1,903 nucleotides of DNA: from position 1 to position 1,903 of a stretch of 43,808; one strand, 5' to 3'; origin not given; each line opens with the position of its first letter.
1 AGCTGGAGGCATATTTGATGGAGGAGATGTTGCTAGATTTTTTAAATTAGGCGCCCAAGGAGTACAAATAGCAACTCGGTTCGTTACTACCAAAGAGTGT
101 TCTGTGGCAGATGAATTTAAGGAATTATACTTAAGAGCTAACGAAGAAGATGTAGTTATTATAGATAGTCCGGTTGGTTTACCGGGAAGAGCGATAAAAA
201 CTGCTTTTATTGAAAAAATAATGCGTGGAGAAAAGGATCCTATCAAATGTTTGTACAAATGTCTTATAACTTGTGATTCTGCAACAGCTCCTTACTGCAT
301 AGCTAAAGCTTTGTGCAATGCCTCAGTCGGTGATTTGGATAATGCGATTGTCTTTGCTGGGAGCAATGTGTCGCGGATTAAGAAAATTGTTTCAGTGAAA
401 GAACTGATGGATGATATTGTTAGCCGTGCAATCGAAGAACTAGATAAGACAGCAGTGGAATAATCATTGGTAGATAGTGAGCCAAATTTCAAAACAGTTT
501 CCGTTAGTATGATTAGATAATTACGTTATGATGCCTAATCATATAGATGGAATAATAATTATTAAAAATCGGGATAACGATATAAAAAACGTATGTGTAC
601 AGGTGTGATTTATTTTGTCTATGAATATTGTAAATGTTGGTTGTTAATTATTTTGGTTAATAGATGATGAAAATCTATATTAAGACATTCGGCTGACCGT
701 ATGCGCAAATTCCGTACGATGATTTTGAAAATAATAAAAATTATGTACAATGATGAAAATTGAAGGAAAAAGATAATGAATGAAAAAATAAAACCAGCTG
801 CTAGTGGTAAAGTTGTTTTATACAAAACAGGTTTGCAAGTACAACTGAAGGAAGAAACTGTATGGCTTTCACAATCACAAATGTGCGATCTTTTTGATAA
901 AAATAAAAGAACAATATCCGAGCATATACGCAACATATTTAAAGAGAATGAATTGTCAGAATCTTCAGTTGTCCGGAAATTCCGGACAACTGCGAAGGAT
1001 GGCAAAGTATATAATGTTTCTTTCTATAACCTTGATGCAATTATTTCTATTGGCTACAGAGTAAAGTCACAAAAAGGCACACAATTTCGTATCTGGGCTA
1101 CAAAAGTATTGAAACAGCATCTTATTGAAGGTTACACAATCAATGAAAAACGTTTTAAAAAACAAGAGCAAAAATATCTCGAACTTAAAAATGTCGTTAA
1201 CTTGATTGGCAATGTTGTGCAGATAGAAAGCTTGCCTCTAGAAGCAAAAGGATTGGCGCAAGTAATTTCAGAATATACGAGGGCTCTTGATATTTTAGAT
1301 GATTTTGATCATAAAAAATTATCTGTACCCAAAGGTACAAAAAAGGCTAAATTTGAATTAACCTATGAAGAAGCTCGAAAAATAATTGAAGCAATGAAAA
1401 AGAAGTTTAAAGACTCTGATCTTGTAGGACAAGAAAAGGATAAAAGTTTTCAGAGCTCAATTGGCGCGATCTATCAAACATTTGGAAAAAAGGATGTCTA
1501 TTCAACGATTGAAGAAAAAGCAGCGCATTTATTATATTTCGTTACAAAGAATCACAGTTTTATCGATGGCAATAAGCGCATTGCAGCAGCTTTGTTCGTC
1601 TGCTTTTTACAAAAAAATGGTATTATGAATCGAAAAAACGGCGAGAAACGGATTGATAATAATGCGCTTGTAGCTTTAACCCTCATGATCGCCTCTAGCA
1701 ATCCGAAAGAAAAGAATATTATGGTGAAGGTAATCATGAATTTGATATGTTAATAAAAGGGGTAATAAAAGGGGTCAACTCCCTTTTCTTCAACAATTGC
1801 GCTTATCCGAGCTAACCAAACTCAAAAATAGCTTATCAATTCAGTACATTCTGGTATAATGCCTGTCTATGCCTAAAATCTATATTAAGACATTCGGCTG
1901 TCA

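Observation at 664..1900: Doc/Fic gene cassette bracketed by a perfect 26-bp direct repeat that duplicates the 5' end of miaB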

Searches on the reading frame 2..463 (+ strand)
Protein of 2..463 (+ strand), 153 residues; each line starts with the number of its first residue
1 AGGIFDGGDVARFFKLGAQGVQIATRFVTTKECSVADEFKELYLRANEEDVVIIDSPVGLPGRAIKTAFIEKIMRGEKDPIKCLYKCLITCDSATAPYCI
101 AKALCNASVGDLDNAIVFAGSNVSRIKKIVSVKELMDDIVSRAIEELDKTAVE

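Call 7: search_protein_families(library=pfam, proteins=[window:2-463:+], max_evalue=0.01)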
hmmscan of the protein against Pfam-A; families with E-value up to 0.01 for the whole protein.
window:2-463:+ (153 aa): 1 family
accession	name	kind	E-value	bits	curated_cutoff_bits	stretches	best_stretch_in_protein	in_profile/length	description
PF03060.21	NMO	-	2.3e-26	93.4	28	1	1-140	199-329/331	Nitronate monooxygenase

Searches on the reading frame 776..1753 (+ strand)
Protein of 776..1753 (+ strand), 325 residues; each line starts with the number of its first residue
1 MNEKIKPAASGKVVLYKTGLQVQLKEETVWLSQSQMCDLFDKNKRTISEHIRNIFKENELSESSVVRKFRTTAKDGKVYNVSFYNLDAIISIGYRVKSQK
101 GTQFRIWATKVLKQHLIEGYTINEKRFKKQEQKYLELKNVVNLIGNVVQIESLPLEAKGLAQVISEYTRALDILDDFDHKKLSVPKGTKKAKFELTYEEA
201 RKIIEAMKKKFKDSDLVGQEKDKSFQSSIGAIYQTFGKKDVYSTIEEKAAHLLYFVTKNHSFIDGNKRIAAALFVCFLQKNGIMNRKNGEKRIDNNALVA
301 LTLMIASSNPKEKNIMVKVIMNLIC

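Call 7: search_protein_families(library=pfam, proteins=[window:776-1753:+], max_evalue=0.01)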
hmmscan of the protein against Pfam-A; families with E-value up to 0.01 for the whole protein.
window:776-1753:+ (325 aa): 3 families
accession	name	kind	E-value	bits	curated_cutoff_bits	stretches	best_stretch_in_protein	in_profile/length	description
PF13310.11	Virulence_RhuM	-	1.6e-24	87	33.7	1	64-134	1-76/252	Virulence protein RhuM family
PF02661.23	Fic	-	1.1e-10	42.6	24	1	195-278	2-93/93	Fic/DOC family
PF25593.1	GldD_lipo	-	0.0088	16.4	27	0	59-135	33-109/170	Gliding motility lipoprotein GldD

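Call 15: find_encoding_contigs(protein=window:776-1753:+, flank=6000, max_places=10)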
Protein window:776-1753:+ (325 aa): 14 contigs read that carry it; 10 places shown.
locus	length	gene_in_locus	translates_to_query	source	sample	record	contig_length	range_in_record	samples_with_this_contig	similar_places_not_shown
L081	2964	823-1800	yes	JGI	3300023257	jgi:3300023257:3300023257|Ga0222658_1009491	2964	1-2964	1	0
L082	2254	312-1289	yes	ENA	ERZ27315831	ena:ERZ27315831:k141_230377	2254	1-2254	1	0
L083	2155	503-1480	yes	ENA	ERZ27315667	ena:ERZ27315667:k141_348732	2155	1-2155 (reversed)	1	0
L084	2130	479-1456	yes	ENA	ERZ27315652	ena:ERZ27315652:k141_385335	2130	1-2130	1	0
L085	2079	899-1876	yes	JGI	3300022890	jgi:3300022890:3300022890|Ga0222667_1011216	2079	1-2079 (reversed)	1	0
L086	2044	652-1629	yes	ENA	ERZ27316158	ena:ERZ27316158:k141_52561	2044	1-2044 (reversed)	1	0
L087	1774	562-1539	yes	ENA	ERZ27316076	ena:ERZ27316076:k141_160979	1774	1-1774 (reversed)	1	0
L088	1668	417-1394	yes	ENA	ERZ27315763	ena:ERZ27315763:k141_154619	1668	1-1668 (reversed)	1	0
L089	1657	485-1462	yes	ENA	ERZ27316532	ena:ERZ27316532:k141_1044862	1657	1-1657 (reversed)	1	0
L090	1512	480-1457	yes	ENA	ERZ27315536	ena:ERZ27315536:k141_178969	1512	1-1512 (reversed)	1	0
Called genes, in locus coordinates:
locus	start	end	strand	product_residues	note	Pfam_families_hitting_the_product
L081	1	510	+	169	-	?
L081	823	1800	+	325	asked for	PF13310:Virulence_RhuM, PF02661:Fic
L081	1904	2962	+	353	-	?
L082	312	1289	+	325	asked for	PF13310:Virulence_RhuM, PF02661:Fic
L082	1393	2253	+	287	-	?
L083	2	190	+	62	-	?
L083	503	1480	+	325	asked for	PF13310:Virulence_RhuM, PF02661:Fic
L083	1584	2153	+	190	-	?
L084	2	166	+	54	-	?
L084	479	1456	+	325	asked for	PF13310:Virulence_RhuM, PF02661:Fic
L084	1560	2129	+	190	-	?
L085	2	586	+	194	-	?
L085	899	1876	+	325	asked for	PF13310:Virulence_RhuM, PF02661:Fic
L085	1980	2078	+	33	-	?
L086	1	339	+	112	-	?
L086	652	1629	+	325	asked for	PF13310:Virulence_RhuM, PF02661:Fic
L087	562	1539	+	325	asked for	PF13310:Virulence_RhuM, PF02661:Fic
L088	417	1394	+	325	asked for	PF13310:Virulence_RhuM, PF02661:Fic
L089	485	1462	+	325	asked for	PF13310:Virulence_RhuM, PF02661:Fic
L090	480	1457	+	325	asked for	PF13310:Virulence_RhuM, PF02661:Fic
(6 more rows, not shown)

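Call 62: find_homologous_proteins(query=window:776-1753:+, max_evalue=1e-30)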
Query window:776-1753:+ (325 aa): 8000 proteins with E <= 1e-30 among 8000 candidates; the best 120 are listed.
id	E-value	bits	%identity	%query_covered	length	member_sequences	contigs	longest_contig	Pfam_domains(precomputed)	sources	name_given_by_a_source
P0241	1.2e-205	699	100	100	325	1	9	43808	PF13310.12,PF02661.24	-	-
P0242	3.6e-205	698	100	100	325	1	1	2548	PF13310.12,PF02661.24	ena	-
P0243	8.4e-205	697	100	100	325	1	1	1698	PF13310.12,PF02661.24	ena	-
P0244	5.2e-170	582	81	100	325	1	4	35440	PF13310.12,PF02661.24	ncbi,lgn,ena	-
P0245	6.1e-169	579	81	99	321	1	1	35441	PF13310.12,PF02661.24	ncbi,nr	ncbi:MAG: virulence RhuM family protein [Candidatus Omnitrophica bacterium]|nr:virulence RhuM family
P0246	6.9e-169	579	80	100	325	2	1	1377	PF13310.12,PF02661.24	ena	-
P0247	9.8e-168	575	81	98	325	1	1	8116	PF13310.12,PF02661.24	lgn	-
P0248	1.2e-167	575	81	99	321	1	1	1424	PF13310.12,PF02661.24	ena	-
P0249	8.5e-166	569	80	100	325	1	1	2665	PF13310.12,PF02661.24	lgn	-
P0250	3.4e-165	567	78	100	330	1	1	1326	PF13310.12,PF02661.24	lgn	-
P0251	3.6e-163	560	79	100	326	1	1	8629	PF13310.12,PF02661.24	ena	-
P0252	4.1e-162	556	77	100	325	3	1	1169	PF13310.12,PF02661.24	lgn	-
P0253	3.7e-161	553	79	100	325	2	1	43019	PF13310.12,PF02661.24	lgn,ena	-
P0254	3.2e-160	550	79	100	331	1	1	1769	PF13310.12,PF02661.24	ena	-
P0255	1.1e-158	545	78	100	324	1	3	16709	PF13310.12,PF02661.24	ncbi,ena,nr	ncbi:MAG: virulence RhuM family protein [Candidatus Omnitrophica bacterium]|nr:virulence RhuM family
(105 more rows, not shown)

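Call 64: find_encoding_contigs(protein=P0244, flank=7000, max_places=3)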
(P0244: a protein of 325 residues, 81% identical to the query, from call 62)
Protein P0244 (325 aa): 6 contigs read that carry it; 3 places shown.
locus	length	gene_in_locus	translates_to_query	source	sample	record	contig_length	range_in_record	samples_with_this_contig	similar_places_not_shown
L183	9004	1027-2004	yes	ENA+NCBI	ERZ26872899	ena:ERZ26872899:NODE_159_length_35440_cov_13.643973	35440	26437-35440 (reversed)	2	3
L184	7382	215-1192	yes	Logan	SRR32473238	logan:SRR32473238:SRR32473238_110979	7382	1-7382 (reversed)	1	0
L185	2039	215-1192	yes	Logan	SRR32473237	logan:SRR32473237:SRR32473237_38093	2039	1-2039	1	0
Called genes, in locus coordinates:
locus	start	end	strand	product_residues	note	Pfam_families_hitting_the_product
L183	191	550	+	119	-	-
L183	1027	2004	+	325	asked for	PF13310:Virulence_RhuM, PF02661:Fic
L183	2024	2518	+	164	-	PF13673:Acetyltransf_10, PF00583:Acetyltransf_1, PF13508:Acetyltransf_7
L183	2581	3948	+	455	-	PF00919:UPF0004, PF04055:Radical_SAM, PF01938:TRAM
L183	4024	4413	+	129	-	PF00903:Glyoxalase, PF13669:Glyoxalase_4, PF18029:Glyoxalase_6 (weak)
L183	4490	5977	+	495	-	PF13231:PMT_2 (weak)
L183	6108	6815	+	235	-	PF13367:PrsW-protease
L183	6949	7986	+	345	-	PF02445:NadA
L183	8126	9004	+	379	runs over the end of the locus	PF00561:Abhydrolase_1, PF12146:Hydrolase_4 (faint)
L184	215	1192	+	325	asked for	PF13310:Virulence_RhuM, PF02661:Fic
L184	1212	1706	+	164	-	PF13673:Acetyltransf_10, PF00583:Acetyltransf_1, PF13508:Acetyltransf_7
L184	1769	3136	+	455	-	PF00919:UPF0004, PF04055:Radical_SAM, PF01938:TRAM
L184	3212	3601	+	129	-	PF00903:Glyoxalase, PF13669:Glyoxalase_4, PF18029:Glyoxalase_6 (weak)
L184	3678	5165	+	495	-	PF13231:PMT_2 (weak)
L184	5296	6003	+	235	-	PF13367:PrsW-protease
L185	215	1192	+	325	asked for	PF13310:Virulence_RhuM, PF02661:Fic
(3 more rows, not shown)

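Call 65: find_encoding_contigs(protein=P0253, flank=7000, max_places=2)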
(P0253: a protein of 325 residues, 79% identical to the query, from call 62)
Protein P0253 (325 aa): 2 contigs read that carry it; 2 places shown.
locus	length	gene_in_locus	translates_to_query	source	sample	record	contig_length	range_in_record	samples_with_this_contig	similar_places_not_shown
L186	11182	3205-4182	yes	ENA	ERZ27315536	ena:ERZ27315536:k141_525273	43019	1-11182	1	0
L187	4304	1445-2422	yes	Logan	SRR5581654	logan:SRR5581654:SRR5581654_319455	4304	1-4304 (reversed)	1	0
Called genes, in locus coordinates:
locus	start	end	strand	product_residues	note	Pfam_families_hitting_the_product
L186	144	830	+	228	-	PF09952:AbiEi_2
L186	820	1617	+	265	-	PF12281:NTP_transf_8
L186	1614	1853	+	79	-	PF00149:Metallophos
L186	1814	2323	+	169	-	PF01464:SLT (weak)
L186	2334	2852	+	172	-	-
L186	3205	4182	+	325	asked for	PF13310:Virulence_RhuM, PF02661:Fic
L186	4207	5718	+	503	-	-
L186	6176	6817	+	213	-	-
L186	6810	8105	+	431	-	PF08843:AbiEii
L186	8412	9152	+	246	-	PF20217:DUF6577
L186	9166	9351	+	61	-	-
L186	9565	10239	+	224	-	PF09952:AbiEi_2 (weak)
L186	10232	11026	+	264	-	PF12281:NTP_transf_8 (weak)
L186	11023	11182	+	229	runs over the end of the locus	PF00149:Metallophos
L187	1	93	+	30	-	?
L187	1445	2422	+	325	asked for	PF13310:Virulence_RhuM, PF02661:Fic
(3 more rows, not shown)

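Call 76: search_protein_families(library=padloc, proteins=[window:776-1753:+], max_evalue=0.001)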
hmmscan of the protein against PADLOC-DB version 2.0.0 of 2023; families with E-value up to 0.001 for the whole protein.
window:776-1753:+ (325 aa): 39 families (the best 25 are shown)
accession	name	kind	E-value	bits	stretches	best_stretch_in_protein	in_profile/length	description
PDLC04965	PDC-S23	-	1.6e-132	439.8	1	17-324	16-323/327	-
PDLC04963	PDC-S23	-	4.7e-124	411.9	1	15-324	6-307/312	-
PDLC04964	PDC-S23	-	5.1e-115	382.2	1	17-324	15-327/331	-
PDLC04854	PDC-S05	-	2e-69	231.5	1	18-210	16-208/212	-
PDLC04848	PDC-S05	-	7.9e-58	194.3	2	20-192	17-189/291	-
PDLC04874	PDC-S05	-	4.5e-55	183.7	1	16-130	11-128/165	-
PDLC04858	PDC-S05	-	1.1e-52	175.5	1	12-132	6-131/138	-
PDLC04872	PDC-S05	-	6.9e-52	173.3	1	16-139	10-141/152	-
PDLC04870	PDC-S05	-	1.5e-49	166.3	1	17-135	20-141/214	-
PDLC04843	PDC-S05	-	1.7e-49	166.8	1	18-130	18-130/330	-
PDLC04879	PDC-S05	-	2.9e-49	166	1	11-150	5-153/285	-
PDLC04876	PDC-S05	-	4.4e-49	164.6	1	10-132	7-137/174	-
PDLC04853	PDC-S05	-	1.6e-48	163.6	1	17-134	17-138/336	-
PDLC04851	PDC-S05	-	1.4e-47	160.4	1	17-135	21-145/342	-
PDLC04852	PDC-S05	-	3.3e-47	159.1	1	1-133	1-141/346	-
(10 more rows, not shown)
